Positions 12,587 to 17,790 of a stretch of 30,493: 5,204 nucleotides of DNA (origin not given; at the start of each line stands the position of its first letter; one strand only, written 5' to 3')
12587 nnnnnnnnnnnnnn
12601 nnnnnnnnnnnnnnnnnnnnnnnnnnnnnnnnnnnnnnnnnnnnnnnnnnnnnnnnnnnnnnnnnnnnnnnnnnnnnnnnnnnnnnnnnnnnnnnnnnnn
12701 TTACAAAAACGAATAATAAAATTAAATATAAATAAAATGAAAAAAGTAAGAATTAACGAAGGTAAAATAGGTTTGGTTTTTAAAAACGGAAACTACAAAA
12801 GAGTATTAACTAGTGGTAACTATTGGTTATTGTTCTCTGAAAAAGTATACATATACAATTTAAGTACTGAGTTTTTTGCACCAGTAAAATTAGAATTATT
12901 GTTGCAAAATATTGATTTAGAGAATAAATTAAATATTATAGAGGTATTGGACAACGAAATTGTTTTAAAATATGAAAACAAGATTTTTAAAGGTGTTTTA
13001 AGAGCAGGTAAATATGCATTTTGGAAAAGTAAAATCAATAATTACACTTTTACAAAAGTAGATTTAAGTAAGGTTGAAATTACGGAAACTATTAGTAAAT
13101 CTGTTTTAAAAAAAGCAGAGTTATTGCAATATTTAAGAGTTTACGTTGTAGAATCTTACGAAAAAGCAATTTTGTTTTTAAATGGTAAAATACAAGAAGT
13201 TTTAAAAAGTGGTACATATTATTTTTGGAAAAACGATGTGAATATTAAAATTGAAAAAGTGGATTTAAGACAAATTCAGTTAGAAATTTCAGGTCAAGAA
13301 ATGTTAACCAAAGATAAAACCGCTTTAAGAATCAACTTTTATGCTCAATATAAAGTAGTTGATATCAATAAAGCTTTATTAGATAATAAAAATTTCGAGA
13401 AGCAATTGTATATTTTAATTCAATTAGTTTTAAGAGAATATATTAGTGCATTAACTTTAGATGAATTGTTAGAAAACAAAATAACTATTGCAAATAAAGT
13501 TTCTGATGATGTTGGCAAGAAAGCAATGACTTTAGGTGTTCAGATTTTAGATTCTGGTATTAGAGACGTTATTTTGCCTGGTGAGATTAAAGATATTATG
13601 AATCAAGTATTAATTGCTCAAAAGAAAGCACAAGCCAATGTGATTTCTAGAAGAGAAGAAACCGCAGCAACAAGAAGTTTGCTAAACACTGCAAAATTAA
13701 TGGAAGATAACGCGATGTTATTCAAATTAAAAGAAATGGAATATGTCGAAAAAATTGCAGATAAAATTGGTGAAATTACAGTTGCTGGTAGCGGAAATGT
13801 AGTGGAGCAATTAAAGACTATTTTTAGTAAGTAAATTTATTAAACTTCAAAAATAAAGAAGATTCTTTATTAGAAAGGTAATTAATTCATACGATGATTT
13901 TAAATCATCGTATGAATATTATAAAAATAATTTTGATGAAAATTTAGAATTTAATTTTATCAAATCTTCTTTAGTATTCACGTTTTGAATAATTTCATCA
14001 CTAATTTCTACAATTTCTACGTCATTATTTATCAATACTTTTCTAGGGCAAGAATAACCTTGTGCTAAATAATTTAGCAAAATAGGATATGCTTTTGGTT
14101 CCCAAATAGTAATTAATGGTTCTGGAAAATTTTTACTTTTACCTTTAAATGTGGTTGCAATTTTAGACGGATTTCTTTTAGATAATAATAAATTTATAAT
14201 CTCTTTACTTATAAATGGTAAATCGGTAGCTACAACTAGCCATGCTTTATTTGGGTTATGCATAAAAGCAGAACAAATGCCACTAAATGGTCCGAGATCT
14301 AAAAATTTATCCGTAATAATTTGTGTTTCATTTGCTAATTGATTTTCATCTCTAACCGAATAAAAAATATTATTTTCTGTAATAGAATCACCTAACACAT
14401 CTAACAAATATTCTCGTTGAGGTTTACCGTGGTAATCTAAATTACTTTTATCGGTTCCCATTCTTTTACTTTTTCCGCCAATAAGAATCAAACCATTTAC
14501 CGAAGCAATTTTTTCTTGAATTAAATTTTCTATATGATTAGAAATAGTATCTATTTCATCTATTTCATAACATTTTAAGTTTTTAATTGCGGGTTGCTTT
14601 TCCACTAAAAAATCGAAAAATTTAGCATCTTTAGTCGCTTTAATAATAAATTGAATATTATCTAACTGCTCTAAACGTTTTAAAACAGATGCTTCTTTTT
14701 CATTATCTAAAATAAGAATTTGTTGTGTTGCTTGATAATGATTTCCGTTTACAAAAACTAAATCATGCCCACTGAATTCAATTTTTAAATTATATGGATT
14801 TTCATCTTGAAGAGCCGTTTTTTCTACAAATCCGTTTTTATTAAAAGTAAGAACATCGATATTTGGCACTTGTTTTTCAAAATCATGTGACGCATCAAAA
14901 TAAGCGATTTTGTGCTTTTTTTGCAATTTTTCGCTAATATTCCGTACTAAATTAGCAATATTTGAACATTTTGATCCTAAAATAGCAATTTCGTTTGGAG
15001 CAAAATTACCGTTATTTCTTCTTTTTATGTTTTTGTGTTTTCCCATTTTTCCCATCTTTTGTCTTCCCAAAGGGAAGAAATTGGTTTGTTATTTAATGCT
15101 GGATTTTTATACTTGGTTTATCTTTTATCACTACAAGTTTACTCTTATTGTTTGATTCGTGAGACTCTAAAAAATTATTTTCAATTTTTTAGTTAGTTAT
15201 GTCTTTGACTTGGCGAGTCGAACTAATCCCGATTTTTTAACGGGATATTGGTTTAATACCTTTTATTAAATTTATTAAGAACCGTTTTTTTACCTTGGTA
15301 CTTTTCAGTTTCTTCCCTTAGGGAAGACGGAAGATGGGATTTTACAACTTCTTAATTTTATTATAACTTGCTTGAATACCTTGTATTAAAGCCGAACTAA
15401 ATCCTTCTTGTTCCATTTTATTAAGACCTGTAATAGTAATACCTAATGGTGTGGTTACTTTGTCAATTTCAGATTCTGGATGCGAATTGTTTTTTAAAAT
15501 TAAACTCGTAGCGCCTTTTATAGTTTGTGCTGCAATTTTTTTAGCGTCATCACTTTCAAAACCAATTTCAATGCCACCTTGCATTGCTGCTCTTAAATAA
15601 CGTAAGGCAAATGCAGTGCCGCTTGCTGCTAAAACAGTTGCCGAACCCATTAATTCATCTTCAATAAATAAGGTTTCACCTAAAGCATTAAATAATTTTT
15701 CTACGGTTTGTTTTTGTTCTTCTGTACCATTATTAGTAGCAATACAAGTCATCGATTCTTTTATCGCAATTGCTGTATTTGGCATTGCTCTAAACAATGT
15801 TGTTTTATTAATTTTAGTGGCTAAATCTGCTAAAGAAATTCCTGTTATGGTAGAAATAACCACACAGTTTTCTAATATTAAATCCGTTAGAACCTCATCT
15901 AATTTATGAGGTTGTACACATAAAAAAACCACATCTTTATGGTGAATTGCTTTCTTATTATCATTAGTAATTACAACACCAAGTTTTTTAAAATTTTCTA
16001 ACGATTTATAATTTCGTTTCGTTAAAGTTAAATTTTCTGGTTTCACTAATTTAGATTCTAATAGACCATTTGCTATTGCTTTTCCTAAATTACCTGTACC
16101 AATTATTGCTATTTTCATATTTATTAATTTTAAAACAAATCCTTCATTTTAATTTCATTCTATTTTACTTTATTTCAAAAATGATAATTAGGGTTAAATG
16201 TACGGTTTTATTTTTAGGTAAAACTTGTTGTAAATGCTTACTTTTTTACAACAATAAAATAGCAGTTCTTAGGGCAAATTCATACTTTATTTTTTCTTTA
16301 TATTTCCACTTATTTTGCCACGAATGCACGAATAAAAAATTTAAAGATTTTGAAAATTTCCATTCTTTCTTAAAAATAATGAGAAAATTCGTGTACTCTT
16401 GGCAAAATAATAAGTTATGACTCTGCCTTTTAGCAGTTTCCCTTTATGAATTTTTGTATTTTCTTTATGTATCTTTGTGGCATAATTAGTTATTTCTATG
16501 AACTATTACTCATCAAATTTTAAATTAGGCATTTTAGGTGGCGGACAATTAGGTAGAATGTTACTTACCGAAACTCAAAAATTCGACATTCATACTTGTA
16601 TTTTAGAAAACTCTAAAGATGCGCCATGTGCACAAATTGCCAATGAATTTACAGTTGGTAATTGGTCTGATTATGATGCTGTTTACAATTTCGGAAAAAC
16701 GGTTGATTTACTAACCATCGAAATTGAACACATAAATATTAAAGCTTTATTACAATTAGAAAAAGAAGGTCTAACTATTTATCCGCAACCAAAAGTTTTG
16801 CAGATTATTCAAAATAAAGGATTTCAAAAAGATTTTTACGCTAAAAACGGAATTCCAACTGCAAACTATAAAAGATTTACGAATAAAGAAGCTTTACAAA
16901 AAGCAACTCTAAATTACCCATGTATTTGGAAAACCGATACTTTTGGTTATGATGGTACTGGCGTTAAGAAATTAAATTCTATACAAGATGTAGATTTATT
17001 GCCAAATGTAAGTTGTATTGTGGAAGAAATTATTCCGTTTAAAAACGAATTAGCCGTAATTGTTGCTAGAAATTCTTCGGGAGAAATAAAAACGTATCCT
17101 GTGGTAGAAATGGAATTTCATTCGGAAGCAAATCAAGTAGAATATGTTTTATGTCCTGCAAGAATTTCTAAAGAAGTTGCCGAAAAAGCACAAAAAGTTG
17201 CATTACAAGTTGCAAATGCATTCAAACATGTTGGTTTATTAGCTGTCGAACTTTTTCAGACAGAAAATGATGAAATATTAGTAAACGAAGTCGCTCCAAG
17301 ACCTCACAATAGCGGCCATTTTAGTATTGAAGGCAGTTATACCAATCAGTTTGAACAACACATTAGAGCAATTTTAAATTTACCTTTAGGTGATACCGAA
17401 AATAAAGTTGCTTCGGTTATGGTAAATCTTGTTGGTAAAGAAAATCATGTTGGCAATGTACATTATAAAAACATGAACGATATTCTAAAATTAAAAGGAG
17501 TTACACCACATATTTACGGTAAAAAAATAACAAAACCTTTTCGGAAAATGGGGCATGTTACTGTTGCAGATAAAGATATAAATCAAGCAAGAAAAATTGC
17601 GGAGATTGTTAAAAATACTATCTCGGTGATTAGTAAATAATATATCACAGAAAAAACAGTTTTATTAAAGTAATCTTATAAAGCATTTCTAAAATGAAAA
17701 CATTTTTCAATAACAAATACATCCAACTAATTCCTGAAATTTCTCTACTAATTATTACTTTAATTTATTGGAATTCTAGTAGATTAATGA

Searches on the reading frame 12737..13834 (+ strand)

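Call 45: search_protein_families(library=pfam, proteins=[window:12737-13834:+], max_evalue=0.00001)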
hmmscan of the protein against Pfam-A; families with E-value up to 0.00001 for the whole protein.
window:12737-13834:+ (365 aa): 1 family
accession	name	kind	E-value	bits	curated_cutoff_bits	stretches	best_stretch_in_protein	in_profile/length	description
PF01145.31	Band_7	-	1.4e-31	110.3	23.6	1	137-308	2-175/176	SPFH domain / Band 7 family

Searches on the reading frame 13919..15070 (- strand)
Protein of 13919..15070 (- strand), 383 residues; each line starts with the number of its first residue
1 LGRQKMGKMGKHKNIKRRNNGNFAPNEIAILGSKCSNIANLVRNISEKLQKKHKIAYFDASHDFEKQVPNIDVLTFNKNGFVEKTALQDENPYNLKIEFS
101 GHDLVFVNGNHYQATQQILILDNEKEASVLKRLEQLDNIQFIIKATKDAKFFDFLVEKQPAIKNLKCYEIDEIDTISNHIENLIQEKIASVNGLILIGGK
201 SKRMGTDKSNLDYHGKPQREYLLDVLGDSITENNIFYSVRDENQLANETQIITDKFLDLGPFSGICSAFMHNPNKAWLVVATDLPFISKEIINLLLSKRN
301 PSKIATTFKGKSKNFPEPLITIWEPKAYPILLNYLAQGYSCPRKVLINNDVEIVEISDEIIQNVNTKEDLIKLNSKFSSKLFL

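Call 45: search_protein_families(library=pfam, proteins=[window:13919-15070:-], max_evalue=0.00001)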
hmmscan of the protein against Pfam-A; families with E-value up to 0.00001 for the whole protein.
window:13919-15070:- (383 aa): 1 family
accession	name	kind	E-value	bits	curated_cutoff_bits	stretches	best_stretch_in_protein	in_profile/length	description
PF12804.13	NTP_transf_3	-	6.2e-24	85.4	27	1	193-337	1-147/160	MobA-like NTP transferase domain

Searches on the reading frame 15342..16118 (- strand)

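Call 46: search_protein_families(library=pfam, proteins=[window:15342-16118:-], max_evalue=0.00001)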
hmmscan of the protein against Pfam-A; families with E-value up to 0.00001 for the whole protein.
window:15342-16118:- (258 aa): 3 families
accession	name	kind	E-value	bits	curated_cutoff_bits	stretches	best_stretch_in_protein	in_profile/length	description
PF14748.11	P5CR_dimer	-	1.6e-28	99.5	25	1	155-258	2-105/105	Pyrroline-5-carboxylate reductase dimerisation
PF03807.23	F420_oxidored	-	3.3e-19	69.7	21.6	1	2-91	1-92/94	NADP oxidoreductase coenzyme F420-dependent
PF03446.21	NAD_binding_2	-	1.7e-06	28.6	21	1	2-79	1-75/161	NAD binding domain of 6-phosphogluconate dehydrogenase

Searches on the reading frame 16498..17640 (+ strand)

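Call 46: search_protein_families(library=pfam, proteins=[window:16498-17640:+], max_evalue=0.00001)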
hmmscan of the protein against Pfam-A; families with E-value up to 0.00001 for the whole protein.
window:16498-17640:+ (380 aa): 4 families
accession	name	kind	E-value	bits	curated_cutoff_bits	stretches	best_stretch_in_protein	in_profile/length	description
PF02222.28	ATP-grasp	-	1e-46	159.3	27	1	113-285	2-179/179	ATP-grasp domain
PF22660.2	RS_preATP-grasp-like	-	3.4e-30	104.7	27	1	9-105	3-98/98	Ribonucleotide synthetase preATP-grasp domain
PF17769.7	PurK_C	-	6.5e-17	61.4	22.6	1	306-366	1-55/56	Phosphoribosylaminoimidazole carboxylase C-terminal domain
PF07478.18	Dala_Dala_lig_C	-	1.9e-08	34.5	24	1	115-269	3-176/204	D-ala D-ala ligase C-terminus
